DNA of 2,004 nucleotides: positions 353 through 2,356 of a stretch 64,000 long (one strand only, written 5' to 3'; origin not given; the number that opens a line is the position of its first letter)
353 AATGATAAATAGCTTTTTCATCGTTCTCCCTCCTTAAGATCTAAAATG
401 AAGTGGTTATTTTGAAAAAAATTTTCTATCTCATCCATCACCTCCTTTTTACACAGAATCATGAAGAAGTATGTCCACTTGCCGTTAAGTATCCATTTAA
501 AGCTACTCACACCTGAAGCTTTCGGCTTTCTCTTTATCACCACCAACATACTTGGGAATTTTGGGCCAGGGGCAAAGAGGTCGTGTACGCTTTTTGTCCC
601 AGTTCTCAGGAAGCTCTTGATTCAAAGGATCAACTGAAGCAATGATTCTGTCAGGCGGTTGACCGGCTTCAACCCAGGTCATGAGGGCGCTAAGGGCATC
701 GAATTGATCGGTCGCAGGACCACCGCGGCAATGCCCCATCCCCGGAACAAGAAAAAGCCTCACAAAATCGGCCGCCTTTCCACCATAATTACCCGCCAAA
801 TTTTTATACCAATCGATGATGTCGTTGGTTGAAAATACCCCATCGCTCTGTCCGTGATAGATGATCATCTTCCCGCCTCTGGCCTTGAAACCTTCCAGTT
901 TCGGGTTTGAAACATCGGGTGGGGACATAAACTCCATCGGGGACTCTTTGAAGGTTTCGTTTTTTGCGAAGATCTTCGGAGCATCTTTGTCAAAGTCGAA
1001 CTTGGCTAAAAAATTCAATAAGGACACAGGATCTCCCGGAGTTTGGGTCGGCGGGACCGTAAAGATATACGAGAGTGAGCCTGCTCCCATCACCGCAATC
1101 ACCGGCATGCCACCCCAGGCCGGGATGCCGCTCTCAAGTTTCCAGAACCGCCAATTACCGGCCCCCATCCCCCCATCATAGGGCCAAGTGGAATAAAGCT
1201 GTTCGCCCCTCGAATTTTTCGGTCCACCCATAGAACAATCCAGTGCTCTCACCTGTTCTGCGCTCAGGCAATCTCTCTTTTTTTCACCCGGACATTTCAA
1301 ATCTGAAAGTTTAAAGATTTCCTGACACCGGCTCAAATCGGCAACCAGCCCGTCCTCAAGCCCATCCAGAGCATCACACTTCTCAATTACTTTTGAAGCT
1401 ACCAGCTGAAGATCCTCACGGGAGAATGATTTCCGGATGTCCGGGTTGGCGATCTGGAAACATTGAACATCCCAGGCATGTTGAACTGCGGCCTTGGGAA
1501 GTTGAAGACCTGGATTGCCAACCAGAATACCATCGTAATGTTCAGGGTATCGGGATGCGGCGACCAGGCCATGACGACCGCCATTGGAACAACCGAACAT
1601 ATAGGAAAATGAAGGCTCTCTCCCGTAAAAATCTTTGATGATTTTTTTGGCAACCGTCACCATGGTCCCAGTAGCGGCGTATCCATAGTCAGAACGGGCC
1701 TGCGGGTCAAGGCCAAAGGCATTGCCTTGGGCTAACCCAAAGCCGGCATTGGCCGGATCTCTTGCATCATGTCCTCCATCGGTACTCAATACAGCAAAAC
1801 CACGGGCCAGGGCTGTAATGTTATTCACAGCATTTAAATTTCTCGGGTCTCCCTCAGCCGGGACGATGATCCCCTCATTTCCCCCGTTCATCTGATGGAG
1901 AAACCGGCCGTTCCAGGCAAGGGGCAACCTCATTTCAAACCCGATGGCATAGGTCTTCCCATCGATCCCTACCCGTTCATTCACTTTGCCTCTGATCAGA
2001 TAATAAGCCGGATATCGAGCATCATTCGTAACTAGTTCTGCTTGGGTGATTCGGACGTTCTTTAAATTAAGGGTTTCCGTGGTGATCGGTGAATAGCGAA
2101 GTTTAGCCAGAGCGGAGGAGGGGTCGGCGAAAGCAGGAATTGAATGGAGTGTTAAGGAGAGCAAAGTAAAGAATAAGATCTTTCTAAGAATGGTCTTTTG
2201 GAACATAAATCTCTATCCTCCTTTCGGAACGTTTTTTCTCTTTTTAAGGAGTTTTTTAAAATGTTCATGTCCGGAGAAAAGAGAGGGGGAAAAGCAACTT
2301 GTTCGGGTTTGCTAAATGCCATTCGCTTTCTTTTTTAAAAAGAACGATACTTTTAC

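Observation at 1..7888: Anaerobic ester-scavenging module: periplasmic MHETase/tannase-family esterase embedded in a twin-DctP TRAP operon with a CoA ligase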

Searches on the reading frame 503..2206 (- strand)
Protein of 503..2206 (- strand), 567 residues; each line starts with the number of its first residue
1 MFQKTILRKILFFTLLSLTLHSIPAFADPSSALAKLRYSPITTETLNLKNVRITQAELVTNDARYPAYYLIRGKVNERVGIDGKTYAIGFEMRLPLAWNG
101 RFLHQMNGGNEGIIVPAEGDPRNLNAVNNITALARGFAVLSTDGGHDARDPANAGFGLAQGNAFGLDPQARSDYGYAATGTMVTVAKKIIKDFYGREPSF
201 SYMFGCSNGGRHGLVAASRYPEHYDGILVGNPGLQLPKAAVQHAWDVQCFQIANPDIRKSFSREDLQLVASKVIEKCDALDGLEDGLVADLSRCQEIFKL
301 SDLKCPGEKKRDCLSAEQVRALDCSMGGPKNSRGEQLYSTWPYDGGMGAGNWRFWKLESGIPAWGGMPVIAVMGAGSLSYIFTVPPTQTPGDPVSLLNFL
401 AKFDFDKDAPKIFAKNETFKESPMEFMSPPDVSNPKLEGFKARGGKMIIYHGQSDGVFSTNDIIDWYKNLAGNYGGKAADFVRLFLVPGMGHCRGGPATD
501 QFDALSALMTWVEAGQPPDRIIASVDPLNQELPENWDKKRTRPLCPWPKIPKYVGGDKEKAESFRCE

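Call 4: search_protein_families(library=pfam, proteins=[window:503-2206:-])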
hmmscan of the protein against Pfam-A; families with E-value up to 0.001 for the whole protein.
window:503-2206:- (567 aa): 1 family
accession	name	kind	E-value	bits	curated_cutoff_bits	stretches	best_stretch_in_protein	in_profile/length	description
PF07519.17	Tannase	-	1.3e-118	397.5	29.8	1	79-566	11-489/490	Tannase and feruloyl esterase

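Call 7: search_protein_families(library=ncbifam, proteins=[window:503-2206:-], max_evalue=0.00001)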
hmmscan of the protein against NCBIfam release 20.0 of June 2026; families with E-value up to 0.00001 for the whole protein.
window:503-2206:- (567 aa): 0 families

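Call 8: search_solved_structures(query=window:503-2206:-, max_evalue=0.001, show_alignments=2)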
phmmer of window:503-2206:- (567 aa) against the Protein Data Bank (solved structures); distinct sequences matched with E-value up to 0.001: 12.
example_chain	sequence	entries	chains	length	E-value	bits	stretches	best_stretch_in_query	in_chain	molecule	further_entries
8ekg_A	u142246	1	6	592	1.7e-109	370.3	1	60-566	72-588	Mono(2-hydroxyethyl) terephthalate hydrolase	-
6qz1_A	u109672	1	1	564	1.3e-106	360.9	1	60-566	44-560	Mono(2-hydroxyethyl) terephthalate hydrolase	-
6qg9_A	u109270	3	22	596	1.5e-106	360.6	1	60-566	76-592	Mono(2-hydroxyethyl) terephthalate hydrolase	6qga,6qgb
6qz2_A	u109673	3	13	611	1.6e-106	360.5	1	60-566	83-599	Mono(2-hydroxyethyl) terephthalate hydrolase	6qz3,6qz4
6jtu_A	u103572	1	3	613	1.7e-106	360.5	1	60-566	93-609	Mono(2-hydroxyethyl) terephthalate hydrolase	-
6jtt_A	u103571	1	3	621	1.7e-106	360.4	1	60-566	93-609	Mono(2-hydroxyethyl) terephthalate hydrolase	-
6g21_A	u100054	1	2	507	3.8e-31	111.6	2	140-321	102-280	Probable feruloyl esterase B-2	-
3wmt_A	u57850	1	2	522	8.5e-31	110.5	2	88-338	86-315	Probable feruloyl esterase B-1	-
8bhh_A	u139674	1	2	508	2.8e-30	108.8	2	88-349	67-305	Carboxylic ester hydrolase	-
6fat_A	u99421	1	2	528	3e-30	108.7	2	88-349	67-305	Carboxylic ester hydrolase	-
9hun_A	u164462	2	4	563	1.4e-29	106.5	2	89-349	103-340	Carboxylic ester hydrolase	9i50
7k4o_A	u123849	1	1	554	2.3e-18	69.4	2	134-304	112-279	Carboxylic ester hydrolase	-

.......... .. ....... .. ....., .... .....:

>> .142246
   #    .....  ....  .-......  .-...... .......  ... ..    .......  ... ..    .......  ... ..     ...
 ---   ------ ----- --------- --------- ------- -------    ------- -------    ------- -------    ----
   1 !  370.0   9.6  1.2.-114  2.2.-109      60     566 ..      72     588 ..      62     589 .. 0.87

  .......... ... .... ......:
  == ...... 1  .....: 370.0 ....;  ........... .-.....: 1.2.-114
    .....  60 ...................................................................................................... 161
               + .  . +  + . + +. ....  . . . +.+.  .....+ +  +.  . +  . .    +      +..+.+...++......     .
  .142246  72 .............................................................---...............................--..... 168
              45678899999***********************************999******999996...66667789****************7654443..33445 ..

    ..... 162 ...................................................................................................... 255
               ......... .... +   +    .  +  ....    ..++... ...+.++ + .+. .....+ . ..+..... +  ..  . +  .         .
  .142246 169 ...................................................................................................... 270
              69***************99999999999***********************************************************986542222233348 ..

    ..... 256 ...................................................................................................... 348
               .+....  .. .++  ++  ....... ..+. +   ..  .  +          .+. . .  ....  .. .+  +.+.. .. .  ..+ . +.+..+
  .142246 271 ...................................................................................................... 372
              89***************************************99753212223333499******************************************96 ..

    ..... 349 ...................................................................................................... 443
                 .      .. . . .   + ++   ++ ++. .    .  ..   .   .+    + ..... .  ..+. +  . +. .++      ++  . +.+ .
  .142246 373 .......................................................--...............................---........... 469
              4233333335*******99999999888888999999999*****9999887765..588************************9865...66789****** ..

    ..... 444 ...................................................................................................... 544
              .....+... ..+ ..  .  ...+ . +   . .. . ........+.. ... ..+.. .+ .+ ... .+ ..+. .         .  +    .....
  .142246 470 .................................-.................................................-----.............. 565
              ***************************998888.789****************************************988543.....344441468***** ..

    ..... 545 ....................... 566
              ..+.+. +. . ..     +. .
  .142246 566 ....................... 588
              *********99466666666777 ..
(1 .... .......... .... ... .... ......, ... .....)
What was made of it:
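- The best solved-structure hits are MHETase (E 1e-107 to 1e-109, call 8).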

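Call 12: find_encoding_contigs(protein=window:503-2206:-, flank=10000, max_places=6)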
Protein window:503-2206:- (567 aa): no gene with exactly this product is on record in the collection.
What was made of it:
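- Tried and rejected: Exact-sequence look-up of the esterase (call 12).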

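Call 13: find_homologous_proteins(query=window:503-2206:-, max_evalue=1e-20)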
Query window:503-2206:- (567 aa): 6011 proteins with E <= 1e-20 among 8000 candidates; the best 120 are listed.
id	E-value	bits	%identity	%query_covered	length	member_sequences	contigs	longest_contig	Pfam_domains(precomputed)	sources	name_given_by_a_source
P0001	0.0e+0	1171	85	100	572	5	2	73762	PF07519.18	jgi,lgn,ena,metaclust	metaclust:\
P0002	0.0e+0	1153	84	100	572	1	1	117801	PF07519.18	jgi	jgi:feruloyl esterase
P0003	0.0e+0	1088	79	100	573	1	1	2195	PF07519.18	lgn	-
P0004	0.0e+0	1084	79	100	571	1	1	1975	PF07519.18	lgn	-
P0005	0.0e+0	1078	79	100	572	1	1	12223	PF07519.18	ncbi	-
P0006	0.0e+0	1075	81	96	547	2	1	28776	PF07519.18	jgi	-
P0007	0.0e+0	1066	78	100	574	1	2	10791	PF07519.18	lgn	-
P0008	0.0e+0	1052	77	100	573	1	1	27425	PF07519.18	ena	-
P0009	0.0e+0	1034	76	100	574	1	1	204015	PF07519.18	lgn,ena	-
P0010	0.0e+0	1030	75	100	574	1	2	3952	PF07519.18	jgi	jgi:pimeloyl-ACP methyl ester carboxylesterase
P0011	2.7e-272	923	68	100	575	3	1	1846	PF07519.18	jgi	jgi:feruloyl esterase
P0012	7.9e-268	908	67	100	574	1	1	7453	PF07519.18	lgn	-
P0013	6.1e-267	905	67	100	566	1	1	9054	PF07519.18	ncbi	-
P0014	6.5e-266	902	70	93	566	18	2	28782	PF07519.18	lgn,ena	-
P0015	4.7e-265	899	70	93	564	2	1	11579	PF00326.28,PF07519.18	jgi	jgi:hypothetical protein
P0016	1.5e-263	894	66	99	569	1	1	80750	PF07519.18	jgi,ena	jgi:feruloyl esterase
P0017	2.7e-263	893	67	100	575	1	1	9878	PF07519.18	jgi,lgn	jgi:feruloyl esterase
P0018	7.4e-263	892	70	93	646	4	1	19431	PF07519.18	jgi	jgi:pimeloyl-ACP methyl ester carboxylesterase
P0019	5.4e-261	886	66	98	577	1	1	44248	PF07519.18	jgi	jgi:feruloyl esterase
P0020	5.5e-261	886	70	92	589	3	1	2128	PF07519.18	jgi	-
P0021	7.6e-261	885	68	95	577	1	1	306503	PF00326.28,PF07519.18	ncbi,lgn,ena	-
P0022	1.7e-260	884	67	98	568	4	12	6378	PF00326.28,PF07519.18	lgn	-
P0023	1.9e-260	884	69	93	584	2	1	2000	PF07519.18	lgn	-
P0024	6.7e-260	882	66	98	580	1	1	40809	PF00326.28,PF07519.18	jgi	jgi:pimeloyl-ACP methyl ester carboxylesterase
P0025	7.1e-260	882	68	95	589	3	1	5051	PF00326.28,PF07519.18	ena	-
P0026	8.5e-260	882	66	99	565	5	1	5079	PF00326.28,PF07519.18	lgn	-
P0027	3.1e-257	873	69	93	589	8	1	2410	PF07519.18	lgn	-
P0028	4.0e-255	866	65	98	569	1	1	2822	PF07519.18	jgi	jgi:hypothetical protein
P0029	4.9e-254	863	65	99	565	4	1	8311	PF07519.18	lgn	-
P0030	1.2e-251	855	65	99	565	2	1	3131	PF00326.28,PF19878.6,PF07519.18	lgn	-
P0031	1.1e-249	848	64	100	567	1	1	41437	PF07519.18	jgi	-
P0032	3.5e-249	847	65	98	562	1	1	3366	PF00326.28,PF07519.18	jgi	jgi:feruloyl esterase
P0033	9.4e-248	842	64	98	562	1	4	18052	PF00326.28,PF07519.18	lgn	-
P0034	1.6e-247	841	64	98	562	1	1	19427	PF07519.18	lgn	-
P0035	8.4e-247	839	63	99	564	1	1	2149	PF07519.18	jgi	-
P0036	5.7e-246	836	63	100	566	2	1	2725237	PF07519.18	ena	-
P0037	6.0e-246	836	64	94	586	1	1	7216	PF07519.18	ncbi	ncbi:MAG: tannase/feruloyl esterase family alpha/beta hydrolase [Chloroflexota bacterium]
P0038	1.2e-245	835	64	98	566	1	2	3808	PF07519.18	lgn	-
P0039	7.0e-245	832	65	95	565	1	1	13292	PF00326.28,PF07519.18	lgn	-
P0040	7.3e-245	832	65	94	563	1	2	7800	PF00326.28,PF07519.18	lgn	-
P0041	1.3e-243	828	66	92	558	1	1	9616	PF07519.18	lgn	-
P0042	5.6e-242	823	63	99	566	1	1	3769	PF07519.18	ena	-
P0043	3.2e-240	817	62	100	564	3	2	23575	PF07519.18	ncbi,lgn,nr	ncbi:MAG: tannase/feruloyl esterase family alpha/beta hydrolase [Chloroflexi bacterium]|nr:tannase/f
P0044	1.3e-239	815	64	96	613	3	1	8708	PF07519.18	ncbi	-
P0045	1.3e-239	815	63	98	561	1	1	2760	PF00326.28,PF07519.18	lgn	-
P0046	8.8e-238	809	64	98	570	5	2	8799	PF07519.18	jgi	jgi:pimeloyl-ACP methyl ester carboxylesterase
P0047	2.8e-237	807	64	94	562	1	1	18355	PF07519.18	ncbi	-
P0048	7.7e-237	806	63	93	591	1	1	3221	PF00326.28,PF07519.18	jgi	jgi:hypothetical protein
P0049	2.1e-236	804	60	98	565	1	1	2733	PF00326.28,PF07519.18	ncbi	-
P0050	6.0e-235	800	68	88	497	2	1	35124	PF07519.18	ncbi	ncbi:MAG: tannase/feruloyl esterase family alpha/beta hydrolase [Deinococcales bacterium]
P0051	1.3e-233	795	64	94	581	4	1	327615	PF00326.28,PF07519.18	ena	-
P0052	6.3e-233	793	60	100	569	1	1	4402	PF00326.28,PF07519.18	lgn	-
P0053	1.5e-230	785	59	99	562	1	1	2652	PF19878.6,PF07519.18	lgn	-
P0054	4.3e-230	784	59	99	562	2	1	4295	PF19878.6,PF07519.18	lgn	-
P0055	7.7e-230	783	61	96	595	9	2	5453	PF00326.28,PF19878.6,PF07519.18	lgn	-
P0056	1.9e-228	778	59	100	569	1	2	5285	PF00326.28,PF07519.18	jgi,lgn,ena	-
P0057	1.9e-228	778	61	93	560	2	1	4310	PF00326.28,PF07519.18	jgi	jgi:pimeloyl-ACP methyl ester carboxylesterase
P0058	2.6e-228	778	63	92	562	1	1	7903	PF07519.18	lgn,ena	-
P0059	2.9e-227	774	61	93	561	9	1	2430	PF00326.28,PF07519.18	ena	-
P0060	6.5e-226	770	60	99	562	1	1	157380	PF07519.18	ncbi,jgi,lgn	ncbi:MAG TPA: tannase/feruloyl esterase family alpha/beta hydrolase [Magnetospirillaceae bacterium]|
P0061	6.7e-225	766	61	94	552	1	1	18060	PF07519.18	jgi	jgi:feruloyl esterase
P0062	4.4e-224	764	60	95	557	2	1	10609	PF00326.28,PF07519.18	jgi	-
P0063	9.4e-224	763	60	98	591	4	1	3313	PF07519.18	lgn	-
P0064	6.3e-223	760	60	99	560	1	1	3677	PF00326.28,PF07519.18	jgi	jgi:feruloyl esterase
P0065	2.6e-222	758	60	95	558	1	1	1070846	PF00326.28,PF07519.18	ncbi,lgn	-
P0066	3.3e-222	757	59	97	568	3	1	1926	PF00326.28,PF07519.18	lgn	-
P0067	3.6e-222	757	62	93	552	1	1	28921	PF00326.28,PF07519.18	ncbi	-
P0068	4.4e-222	757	60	99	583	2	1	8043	PF00326.28,PF07519.18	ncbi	-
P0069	5.3e-222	757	62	92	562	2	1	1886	PF00326.28,PF07519.18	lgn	-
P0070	2.5e-221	755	61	93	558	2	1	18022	PF00326.28,PF07519.18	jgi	jgi:feruloyl esterase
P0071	7.6e-221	753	63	91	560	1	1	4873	PF00326.28,PF07519.18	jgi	jgi:feruloyl esterase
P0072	2.3e-220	751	58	99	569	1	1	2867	PF00326.28,PF07519.18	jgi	jgi:feruloyl esterase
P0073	3.1e-220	751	59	96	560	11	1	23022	PF00326.28,PF07519.18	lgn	-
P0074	4.5e-220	750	58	99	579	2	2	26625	PF07519.18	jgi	jgi:feruloyl esterase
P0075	1.9e-219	748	60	93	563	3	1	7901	PF00326.28,PF07519.18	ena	-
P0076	2.4e-219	748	60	98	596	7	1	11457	PF07519.18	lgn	-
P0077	4.7e-219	747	58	99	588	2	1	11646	PF07519.18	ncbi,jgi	ncbi:MAG: tannase/feruloyl esterase family alpha/beta hydrolase [Desulfosarcinaceae bacterium]|jgi:f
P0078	4.9e-219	747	60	93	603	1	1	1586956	PF00326.28,PF07519.18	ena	-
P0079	8.5e-219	746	59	94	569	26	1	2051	PF00326.28,PF07519.18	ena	-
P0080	1.0e-218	746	62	92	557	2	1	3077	PF00326.28,PF07519.18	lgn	-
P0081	1.6e-218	745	62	92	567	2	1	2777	PF00326.28,PF07519.18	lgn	-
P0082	2.3e-218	745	61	93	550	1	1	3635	PF00326.28,PF07519.18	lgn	-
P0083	3.4e-218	744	60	93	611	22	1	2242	PF07519.18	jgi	jgi:hypothetical protein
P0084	3.9e-218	744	59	98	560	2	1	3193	PF00326.28,PF07519.18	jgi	jgi:pimeloyl-ACP methyl ester carboxylesterase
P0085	1.7e-217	742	59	94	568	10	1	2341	PF00326.28,PF07519.18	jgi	jgi:feruloyl esterase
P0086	1.9e-217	742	60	93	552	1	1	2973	PF00326.28,PF07519.18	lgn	-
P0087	8.6e-217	740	59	94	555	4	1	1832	PF00326.28,PF07519.18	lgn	-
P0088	1.0e-216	739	60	95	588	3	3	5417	PF00326.28,PF07519.18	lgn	-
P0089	1.6e-216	739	57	98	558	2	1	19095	PF00326.28,PF07519.18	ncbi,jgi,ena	jgi:feruloyl esterase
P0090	4.3e-216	737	59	93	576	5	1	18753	PF00326.28,PF07519.18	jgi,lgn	jgi:feruloyl esterase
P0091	4.7e-216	737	60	92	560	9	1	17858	PF00326.28,PF07519.18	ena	-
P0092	5.0e-216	737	60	92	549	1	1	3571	PF00326.28,PF07519.18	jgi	jgi:feruloyl esterase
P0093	7.1e-216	737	59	93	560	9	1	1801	PF00326.28,PF07519.18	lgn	-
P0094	1.5e-215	736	61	93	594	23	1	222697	PF07519.18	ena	-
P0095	1.8e-215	735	60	92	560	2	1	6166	PF07519.18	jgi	jgi:pimeloyl-ACP methyl ester carboxylesterase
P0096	2.0e-215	735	57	98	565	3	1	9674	PF00326.28,PF07519.18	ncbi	-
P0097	3.3e-215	734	60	93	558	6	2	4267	PF00326.28,PF07519.18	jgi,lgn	-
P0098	3.5e-215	734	57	96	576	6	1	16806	PF00326.28,PF07519.18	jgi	jgi:pimeloyl-ACP methyl ester carboxylesterase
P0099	4.3e-215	734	58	98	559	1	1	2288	PF00326.28,PF07519.18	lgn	-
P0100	4.7e-215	734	59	93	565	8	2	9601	PF00326.28,PF07519.18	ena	-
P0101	7.6e-215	733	59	95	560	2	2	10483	PF00326.28,PF07519.18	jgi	jgi:feruloyl esterase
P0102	1.0e-214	733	60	92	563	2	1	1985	PF07519.18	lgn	-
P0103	1.1e-214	733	60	92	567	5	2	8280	PF07519.18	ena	-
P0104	2.1e-214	732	60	93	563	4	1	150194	PF00326.28,PF07519.18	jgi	jgi:hypothetical protein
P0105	2.2e-214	732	60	92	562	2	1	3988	PF00326.28,PF07519.18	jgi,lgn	jgi:feruloyl esterase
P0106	3.6e-214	731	57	99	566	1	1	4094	PF07519.18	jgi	-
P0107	3.7e-214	731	60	92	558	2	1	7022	PF00326.28,PF07519.18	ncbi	-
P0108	4.3e-214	731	57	92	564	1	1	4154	PF07519.18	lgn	-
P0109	4.5e-214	731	60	92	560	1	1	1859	PF00326.28,PF07519.18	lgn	-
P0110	4.6e-214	731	58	95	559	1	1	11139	PF00326.28,PF07519.18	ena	-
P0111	5.1e-214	730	59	93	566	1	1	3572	PF07519.18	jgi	-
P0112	5.4e-214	730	61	92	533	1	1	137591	PF00326.28,PF07519.18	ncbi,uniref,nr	ncbi:tannase/feruloyl esterase family alpha/beta hydrolase [Azospirillum griseum]|uniref:Tannase/fer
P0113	6.0e-214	730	60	92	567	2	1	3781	PF00326.28,PF07519.18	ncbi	-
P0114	6.7e-214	730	61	92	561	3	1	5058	PF00326.28,PF07519.18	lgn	-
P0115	7.0e-214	730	56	99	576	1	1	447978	PF00326.28,PF07519.18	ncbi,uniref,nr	ncbi:tannase/feruloyl esterase family alpha/beta hydrolase [Methylocapsa sp. S129]|uniref:tannase/fe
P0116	8.2e-214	730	59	95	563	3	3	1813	PF00326.28,PF07519.18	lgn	-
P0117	9.8e-214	729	60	92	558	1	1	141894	PF00326.28,PF07519.18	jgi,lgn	-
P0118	1.3e-213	729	57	98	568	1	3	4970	PF00326.28,PF07519.18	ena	-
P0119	1.8e-213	729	56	99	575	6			PF00326.28,PF07519.18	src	-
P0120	2.2e-213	728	57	99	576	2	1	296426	PF00326.28,PF07519.18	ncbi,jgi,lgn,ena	jgi:feruloyl esterase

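Call 14: find_encoding_contigs(protein=P0001, flank=10000, max_places=3)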
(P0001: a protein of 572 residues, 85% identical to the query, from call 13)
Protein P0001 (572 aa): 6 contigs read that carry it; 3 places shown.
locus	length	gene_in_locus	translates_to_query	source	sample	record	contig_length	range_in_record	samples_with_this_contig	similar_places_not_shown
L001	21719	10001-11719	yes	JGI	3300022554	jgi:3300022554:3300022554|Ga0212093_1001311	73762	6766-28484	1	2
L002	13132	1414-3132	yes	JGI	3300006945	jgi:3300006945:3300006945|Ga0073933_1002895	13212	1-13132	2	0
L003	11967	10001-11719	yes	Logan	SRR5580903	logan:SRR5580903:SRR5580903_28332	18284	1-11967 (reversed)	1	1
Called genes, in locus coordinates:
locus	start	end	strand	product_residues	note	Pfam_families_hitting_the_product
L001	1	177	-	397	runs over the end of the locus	PF03435:Sacchrp_dh_NADP, PF16653:Sacchrp_dh_C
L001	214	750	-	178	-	PF12844:HTH_19 (weak), PF13443:HTH_26 (weak), PF13560:HTH_31 (weak), PF13744:HTH_37 (weak), PF01381:HTH_3, PF07883:Cupin_2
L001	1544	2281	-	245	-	PF00392:GntR, PF14502:HTH_41 (weak), PF07729:FCD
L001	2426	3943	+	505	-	PF00501:AMP-binding, PF13193:AMP-binding_C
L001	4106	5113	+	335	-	PF03480:DctP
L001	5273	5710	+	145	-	PF04290:DctQ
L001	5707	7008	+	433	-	PF06808:DctM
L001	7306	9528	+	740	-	PF07519:Tannase, PF00326:Peptidase_S9 (faint), PF07519:Tannase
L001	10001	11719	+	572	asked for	PF07519:Tannase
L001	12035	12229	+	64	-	PF06808:DctM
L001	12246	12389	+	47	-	-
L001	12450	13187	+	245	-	PF02596:DUF169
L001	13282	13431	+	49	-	-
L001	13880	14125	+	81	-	PF13193:AMP-binding_C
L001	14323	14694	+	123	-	PF01799:Fer2_2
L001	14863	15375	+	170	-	PF02738:MoCoBD_1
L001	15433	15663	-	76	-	-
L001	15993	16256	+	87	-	PF03450:CO_deh_flav_C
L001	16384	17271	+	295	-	PF03328:HpcH_HpaI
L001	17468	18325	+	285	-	PF17848:Zn_ribbon_ACC, PF01039:Carboxyl_trans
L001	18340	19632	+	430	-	PF08245:Mur_ligase_M, PF02875:Mur_ligase_C, PF27239:FOL3_C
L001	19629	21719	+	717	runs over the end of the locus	PF19838:LptD_2 (weak), PF04453:LptD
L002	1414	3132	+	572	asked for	PF07519:Tannase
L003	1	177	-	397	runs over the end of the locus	PF03435:Sacchrp_dh_NADP, PF16653:Sacchrp_dh_C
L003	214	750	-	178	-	PF12844:HTH_19 (weak), PF13443:HTH_26 (weak), PF13560:HTH_31 (weak), PF13744:HTH_37 (weak), PF01381:HTH_3, PF07883:Cupin_2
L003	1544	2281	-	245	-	PF00392:GntR, PF14502:HTH_41 (weak), PF07729:FCD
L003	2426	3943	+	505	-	PF00501:AMP-binding, PF13193:AMP-binding_C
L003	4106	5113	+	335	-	PF03480:DctP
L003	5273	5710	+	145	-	PF04290:DctQ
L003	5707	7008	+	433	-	PF06808:DctM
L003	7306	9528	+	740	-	PF07519:Tannase, PF00326:Peptidase_S9 (faint), PF07519:Tannase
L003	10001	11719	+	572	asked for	PF07519:Tannase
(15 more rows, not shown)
